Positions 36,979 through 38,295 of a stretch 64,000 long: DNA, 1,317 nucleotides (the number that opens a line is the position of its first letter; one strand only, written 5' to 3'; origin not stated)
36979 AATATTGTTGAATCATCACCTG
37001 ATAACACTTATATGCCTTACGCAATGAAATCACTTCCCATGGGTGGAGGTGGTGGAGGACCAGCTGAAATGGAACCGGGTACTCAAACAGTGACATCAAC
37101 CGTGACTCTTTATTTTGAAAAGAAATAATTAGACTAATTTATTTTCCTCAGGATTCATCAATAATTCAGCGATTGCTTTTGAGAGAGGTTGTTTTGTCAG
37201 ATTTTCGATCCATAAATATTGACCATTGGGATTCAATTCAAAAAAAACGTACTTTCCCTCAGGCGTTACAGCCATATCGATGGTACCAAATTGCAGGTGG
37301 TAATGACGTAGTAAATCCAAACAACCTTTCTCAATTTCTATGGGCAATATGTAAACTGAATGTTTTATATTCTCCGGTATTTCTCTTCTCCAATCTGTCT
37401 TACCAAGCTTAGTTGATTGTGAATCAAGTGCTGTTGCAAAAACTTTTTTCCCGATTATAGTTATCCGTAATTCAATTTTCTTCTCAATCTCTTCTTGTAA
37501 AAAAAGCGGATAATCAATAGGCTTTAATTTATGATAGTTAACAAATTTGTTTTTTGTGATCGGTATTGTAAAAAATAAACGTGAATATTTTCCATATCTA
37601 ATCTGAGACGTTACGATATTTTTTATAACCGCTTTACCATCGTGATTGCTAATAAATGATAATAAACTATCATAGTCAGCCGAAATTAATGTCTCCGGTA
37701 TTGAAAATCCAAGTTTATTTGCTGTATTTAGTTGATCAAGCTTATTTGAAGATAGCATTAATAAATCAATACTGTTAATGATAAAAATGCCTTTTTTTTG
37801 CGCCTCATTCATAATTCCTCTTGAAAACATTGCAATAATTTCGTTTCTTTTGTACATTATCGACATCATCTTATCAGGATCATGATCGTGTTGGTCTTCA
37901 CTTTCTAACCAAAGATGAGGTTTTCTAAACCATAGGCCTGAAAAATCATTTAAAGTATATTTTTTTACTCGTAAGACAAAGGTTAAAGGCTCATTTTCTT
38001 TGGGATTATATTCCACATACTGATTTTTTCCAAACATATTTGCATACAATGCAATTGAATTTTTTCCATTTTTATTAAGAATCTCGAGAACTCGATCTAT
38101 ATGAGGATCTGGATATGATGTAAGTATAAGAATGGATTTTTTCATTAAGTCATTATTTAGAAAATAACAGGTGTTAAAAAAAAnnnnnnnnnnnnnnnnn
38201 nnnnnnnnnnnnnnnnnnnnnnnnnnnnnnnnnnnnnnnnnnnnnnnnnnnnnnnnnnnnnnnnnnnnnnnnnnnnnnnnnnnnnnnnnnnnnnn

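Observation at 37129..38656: Graspetide (microviridin-type RiPP) locus: MdnC-like ATP-grasp macrocyclase plus a candidate precursor ORF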

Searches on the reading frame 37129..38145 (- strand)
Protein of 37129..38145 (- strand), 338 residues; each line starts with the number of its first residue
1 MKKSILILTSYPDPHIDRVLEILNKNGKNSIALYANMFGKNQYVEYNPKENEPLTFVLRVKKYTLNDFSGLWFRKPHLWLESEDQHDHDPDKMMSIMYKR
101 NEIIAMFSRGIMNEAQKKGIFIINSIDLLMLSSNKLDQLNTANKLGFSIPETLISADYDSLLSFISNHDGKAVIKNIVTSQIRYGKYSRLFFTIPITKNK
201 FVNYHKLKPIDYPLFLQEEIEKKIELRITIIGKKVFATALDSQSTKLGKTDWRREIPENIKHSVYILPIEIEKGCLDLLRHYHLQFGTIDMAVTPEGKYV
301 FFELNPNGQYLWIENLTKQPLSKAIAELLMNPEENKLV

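Call 6: search_protein_families(library=pfam, proteins=[window:37129-38145:-], max_evalue=0.1)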
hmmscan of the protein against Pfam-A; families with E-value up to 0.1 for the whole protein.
window:37129-38145:- (338 aa): 1 family
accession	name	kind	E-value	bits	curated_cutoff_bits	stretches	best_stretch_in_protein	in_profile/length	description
PF21068.3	ATPgraspMvdD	-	0.0034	17.9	27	1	5-77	2-76/121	MvdD pre-ATP grasp domain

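Call 7: search_protein_families(library=ncbifam, proteins=[window:37129-38145:-], max_evalue=0.1)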
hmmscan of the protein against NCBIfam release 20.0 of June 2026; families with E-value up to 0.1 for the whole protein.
window:37129-38145:- (338 aa): 12 families
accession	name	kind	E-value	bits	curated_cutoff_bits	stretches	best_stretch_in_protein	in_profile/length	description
TIGR04184.1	ATPgraspMvdD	equivalog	2.4e-54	184.7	475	1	6-330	2-320/321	MvdD family ATP-grasp ribosomal peptide maturase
TIGR04187.1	GRASP_SAV_5884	subfamily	7.1e-48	163.4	350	1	5-329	2-311/312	ATP-grasp ribosomal peptide maturase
TIGR04185.1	ATPgraspMvdC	equivalog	9.1e-44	149.9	425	1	6-330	2-317/318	MvdC family ATP-grasp ribosomal peptide maturase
TIGR04192.1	GRASP_w_spasm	equivalog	3.4e-30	105.4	230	1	5-329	1-318/318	grasp-with-spasm system ATP-grasp peptide maturase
NF040720.1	MptN_Meth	equivalog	9.5e-09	34.7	350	1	105-307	72-268/291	tetrahydromethanopterin:alpha-L-glutamate ligase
TIGR00768.1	rimK_fam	subfamily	1.2e-08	34.6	143.4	1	111-319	64-266/276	RimK family alpha-L-glutamate ligase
NF009110.0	PRK12458.1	subfamily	8.2e-05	21.8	408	1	115-175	116-174/349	glutathione synthetase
TIGR04443.1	F420_CofF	equivalog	9.8e-05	21.5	300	1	103-170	61-128/283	coenzyme gamma-F420-2:alpha-L-glutamate ligase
TIGR04356.1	grasp_GAK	hypoth_equivalog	0.0018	17.4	300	1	116-310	81-264/287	GAK system ATP-grasp enzyme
NF005315.0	PRK06849.1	equivalog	0.0077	15.3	406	1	114-219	96-193/389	hypothetical protein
TIGR02144.1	LysX_arch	equivalog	0.0092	15.1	275.6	1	115-326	68-272/281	lysine biosynthesis protein LysX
NF003573.0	PRK05246.1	equivalog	0.011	14.5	272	1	109-176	99-161/316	glutathione synthase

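Call 8: find_homologous_proteins(query=window:37129-38145:-, max_evalue=0.00001)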
Query window:37129-38145:- (338 aa): 20 proteins with E <= 0.00001 among 1925 candidates.
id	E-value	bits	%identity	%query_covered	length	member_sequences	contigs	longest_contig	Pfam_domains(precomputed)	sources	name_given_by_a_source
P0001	2.1e-223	758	100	100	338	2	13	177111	-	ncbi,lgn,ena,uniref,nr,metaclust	ncbi:hypothetical protein A3C23_00910 [Candidatus Roizmanbacteria bacterium RIFCSPHIGHO2_02_FULL_37_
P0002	7.9e-114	398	54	100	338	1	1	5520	PF21068.4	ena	-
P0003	1.6e-84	302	43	99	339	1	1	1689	PF21068.4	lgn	-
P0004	6.5e-73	264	41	99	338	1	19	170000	-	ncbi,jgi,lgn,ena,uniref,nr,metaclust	ncbi:hypothetical protein A2715_01840 [Candidatus Woesebacteria bacterium RIFCSPHIGHO2_01_FULL_39_32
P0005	2.0e-69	252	41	95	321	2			PF21068.4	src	-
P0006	2.8e-66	242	38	99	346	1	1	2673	-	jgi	jgi:glutathione synthase/RimK-type ligase-like ATP-grasp enzyme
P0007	2.5e-63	232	38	97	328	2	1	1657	PF08443.17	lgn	-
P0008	3.7e-54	202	35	99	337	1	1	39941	PF21068.4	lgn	-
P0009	1.6e-49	187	36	100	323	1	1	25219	-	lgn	-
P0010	3.9e-42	163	34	96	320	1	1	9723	PF21068.4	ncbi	-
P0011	4.3e-40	156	44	59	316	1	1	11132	PF21068.4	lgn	-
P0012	1.4e-38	151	36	75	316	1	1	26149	PF21068.4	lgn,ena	-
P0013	1.5e-37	148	33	98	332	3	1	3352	PF21068.4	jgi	jgi:hypothetical protein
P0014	3.8e-34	136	33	96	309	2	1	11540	PF08443.17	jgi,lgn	-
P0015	4.6e-33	133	31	79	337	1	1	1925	PF21068.4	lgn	-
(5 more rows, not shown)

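Call 10: find_encoding_contigs(protein=P0002, flank=3000, max_places=3)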
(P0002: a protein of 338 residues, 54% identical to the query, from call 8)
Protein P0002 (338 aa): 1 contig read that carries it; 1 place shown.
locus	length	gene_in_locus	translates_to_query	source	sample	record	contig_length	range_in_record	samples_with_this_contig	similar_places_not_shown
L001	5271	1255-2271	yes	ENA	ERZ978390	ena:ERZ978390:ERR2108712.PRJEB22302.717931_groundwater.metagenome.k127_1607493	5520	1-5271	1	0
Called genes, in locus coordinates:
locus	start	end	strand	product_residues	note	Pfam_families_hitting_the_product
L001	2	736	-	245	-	?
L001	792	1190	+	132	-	-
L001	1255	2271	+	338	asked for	PF21068:ATPgraspMvdD (weak)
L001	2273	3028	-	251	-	PF04402:SIMPL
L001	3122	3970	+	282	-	-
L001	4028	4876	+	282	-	-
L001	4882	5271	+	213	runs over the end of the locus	?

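Call 11: find_encoding_contigs(protein=P0004, flank=4000, max_places=3)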
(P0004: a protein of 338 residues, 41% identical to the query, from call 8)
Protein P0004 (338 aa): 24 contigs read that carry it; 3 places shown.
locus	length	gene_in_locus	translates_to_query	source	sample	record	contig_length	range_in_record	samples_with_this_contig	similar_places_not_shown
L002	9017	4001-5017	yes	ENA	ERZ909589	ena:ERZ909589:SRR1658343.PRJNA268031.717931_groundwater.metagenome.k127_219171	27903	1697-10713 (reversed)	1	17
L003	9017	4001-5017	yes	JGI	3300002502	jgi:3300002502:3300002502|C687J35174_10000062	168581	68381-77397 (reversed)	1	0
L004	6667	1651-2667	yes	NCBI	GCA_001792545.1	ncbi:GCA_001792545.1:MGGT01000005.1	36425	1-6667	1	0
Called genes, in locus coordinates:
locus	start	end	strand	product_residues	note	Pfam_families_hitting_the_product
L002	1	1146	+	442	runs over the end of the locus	PF00772:DnaB, PF13481:AAA_25, PF03796:DnaB_C, PF06745:ATPase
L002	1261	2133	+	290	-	PF00535:Glycos_transf_2, PF13641:Glyco_tranf_2_3 (weak)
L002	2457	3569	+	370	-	PF02073:Peptidase_M29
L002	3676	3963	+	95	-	-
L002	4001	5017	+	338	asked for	-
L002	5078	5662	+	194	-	PF08207:EFP_N, PF01132:EFP, PF09285:Elong-fact-P_C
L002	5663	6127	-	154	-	-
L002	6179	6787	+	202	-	-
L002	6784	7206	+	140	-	PF01258:zf-dskA_traR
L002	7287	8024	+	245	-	PF00849:PseudoU_synth_2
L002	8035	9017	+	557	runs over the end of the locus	PF00999:Na_H_Exchanger, PF02254:TrkA_N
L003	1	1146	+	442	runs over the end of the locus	PF00772:DnaB, PF13481:AAA_25, PF03796:DnaB_C, PF06745:ATPase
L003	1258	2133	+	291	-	PF13641:Glyco_tranf_2_3 (weak), PF00535:Glycos_transf_2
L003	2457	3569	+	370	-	PF02073:Peptidase_M29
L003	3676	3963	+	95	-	-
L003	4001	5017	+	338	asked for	-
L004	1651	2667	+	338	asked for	-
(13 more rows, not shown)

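Call 14: find_encoding_contigs(protein=P0008, flank=4000, max_places=2)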
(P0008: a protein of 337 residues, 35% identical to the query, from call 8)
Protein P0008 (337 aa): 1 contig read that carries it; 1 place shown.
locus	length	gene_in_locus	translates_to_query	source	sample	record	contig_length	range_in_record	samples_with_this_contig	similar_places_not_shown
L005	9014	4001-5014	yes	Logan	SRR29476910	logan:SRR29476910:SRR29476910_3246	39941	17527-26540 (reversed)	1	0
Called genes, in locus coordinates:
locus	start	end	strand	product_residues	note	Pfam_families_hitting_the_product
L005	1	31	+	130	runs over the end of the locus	-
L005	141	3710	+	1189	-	PF00069:Pkinase, PF07714:PK_Tyr_Ser-Thr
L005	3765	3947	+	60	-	-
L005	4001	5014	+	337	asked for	PF21068:ATPgraspMvdD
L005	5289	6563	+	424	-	PF02403:Seryl_tRNA_N, PF00587:tRNA-synt_2b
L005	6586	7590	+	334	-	-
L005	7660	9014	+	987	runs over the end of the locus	PF07517:SecA_DEAD, PF01043:SecA_PP_bind, PF21090:P-loop_SecA, PF07516:SecA_SW, PF02810:SEC-C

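Call 15: find_encoding_contigs(protein=P0009, flank=4000, max_places=2)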
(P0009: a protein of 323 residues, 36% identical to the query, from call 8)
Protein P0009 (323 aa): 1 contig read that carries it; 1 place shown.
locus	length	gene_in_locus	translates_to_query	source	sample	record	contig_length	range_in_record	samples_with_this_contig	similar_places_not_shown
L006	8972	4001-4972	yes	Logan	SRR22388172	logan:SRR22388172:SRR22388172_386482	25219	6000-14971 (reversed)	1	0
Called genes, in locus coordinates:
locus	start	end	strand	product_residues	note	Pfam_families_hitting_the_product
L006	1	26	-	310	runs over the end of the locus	PF00389:2-Hacid_dh, PF02826:2-Hacid_dh_C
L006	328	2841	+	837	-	PF07494:Reg_prop (faint), PF01436:NHL (weak)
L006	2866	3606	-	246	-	-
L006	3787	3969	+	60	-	-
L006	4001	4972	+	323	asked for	-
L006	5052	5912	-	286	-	PF00892:EamA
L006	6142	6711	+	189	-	-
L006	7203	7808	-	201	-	-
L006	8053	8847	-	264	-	-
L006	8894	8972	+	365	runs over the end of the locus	PF13289:SIR2_2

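Call 18: find_encoding_contigs(protein=P0010, flank=3000, max_places=2)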
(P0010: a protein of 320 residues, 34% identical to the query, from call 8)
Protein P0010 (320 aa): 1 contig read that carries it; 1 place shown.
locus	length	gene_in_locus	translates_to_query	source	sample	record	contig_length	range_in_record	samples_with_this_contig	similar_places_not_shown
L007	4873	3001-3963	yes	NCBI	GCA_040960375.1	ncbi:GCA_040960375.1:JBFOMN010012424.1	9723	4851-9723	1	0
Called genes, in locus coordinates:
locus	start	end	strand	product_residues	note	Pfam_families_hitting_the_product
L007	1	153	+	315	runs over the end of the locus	-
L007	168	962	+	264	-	PF01234:NNMT_PNMT_TEMT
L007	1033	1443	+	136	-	PF02675:AdoMet_dc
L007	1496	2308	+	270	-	-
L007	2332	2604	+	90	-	-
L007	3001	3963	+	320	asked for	PF21068:ATPgraspMvdD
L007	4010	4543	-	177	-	PF20329:DUF6624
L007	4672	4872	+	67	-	?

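Call 19: find_encoding_contigs(protein=P0011, flank=3000, max_places=2)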
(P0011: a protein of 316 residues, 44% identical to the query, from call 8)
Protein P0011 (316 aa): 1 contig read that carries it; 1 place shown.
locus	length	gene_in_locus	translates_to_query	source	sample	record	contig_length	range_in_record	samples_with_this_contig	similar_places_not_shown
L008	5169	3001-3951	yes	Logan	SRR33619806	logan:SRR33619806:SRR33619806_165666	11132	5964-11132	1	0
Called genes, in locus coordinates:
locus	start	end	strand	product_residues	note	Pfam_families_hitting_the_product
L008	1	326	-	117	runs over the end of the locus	-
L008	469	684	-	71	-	-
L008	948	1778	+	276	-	-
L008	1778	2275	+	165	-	PF13274:SocA_Panacea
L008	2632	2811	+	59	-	-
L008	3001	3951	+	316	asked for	PF21068:ATPgraspMvdD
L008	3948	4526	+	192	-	-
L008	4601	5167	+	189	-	?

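Call 20: find_encoding_contigs(protein=P0012, flank=3000, max_places=2)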
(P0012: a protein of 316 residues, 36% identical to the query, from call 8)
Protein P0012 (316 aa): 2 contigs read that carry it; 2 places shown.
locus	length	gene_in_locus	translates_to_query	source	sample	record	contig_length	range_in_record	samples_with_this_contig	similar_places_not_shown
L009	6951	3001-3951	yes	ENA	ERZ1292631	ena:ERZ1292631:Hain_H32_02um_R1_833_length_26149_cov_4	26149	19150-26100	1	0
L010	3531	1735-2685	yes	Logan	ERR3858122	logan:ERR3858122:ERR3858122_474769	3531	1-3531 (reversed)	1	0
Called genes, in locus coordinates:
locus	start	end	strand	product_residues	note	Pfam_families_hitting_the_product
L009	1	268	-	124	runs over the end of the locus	-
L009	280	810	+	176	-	-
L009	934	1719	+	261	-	-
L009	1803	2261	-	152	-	-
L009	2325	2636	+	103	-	-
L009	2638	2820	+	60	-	-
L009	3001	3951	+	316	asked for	PF21068:ATPgraspMvdD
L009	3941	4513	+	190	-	-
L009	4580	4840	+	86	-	-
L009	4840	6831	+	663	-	-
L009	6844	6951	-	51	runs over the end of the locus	?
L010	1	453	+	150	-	?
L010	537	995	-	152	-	-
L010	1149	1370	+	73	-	-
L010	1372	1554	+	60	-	-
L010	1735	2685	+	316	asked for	PF21068:ATPgraspMvdD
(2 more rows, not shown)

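Call 22: search_solved_structures(query=window:37129-38145:-, max_evalue=0.001, show_alignments=2)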
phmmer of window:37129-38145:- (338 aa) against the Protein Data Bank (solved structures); distinct sequences matched with E-value up to 0.001: 5.
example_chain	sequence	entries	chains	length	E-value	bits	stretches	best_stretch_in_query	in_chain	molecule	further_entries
7mgv_A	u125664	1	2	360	1.1e-36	130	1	4-331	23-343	CdnC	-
5ig9_A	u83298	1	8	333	4.1e-35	124.8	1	60-332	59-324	ATP grasp ligase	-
5ig8_A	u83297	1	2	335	3.8e-24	88.7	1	3-330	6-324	ATP grasp ligase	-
7m4s_A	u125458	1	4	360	8.6e-23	84.3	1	125-330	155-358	AMdnB protein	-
9bou_A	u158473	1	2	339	3.5e-08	36.2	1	212-332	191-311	MvdD-like pre-ATP grasp domain-containing protein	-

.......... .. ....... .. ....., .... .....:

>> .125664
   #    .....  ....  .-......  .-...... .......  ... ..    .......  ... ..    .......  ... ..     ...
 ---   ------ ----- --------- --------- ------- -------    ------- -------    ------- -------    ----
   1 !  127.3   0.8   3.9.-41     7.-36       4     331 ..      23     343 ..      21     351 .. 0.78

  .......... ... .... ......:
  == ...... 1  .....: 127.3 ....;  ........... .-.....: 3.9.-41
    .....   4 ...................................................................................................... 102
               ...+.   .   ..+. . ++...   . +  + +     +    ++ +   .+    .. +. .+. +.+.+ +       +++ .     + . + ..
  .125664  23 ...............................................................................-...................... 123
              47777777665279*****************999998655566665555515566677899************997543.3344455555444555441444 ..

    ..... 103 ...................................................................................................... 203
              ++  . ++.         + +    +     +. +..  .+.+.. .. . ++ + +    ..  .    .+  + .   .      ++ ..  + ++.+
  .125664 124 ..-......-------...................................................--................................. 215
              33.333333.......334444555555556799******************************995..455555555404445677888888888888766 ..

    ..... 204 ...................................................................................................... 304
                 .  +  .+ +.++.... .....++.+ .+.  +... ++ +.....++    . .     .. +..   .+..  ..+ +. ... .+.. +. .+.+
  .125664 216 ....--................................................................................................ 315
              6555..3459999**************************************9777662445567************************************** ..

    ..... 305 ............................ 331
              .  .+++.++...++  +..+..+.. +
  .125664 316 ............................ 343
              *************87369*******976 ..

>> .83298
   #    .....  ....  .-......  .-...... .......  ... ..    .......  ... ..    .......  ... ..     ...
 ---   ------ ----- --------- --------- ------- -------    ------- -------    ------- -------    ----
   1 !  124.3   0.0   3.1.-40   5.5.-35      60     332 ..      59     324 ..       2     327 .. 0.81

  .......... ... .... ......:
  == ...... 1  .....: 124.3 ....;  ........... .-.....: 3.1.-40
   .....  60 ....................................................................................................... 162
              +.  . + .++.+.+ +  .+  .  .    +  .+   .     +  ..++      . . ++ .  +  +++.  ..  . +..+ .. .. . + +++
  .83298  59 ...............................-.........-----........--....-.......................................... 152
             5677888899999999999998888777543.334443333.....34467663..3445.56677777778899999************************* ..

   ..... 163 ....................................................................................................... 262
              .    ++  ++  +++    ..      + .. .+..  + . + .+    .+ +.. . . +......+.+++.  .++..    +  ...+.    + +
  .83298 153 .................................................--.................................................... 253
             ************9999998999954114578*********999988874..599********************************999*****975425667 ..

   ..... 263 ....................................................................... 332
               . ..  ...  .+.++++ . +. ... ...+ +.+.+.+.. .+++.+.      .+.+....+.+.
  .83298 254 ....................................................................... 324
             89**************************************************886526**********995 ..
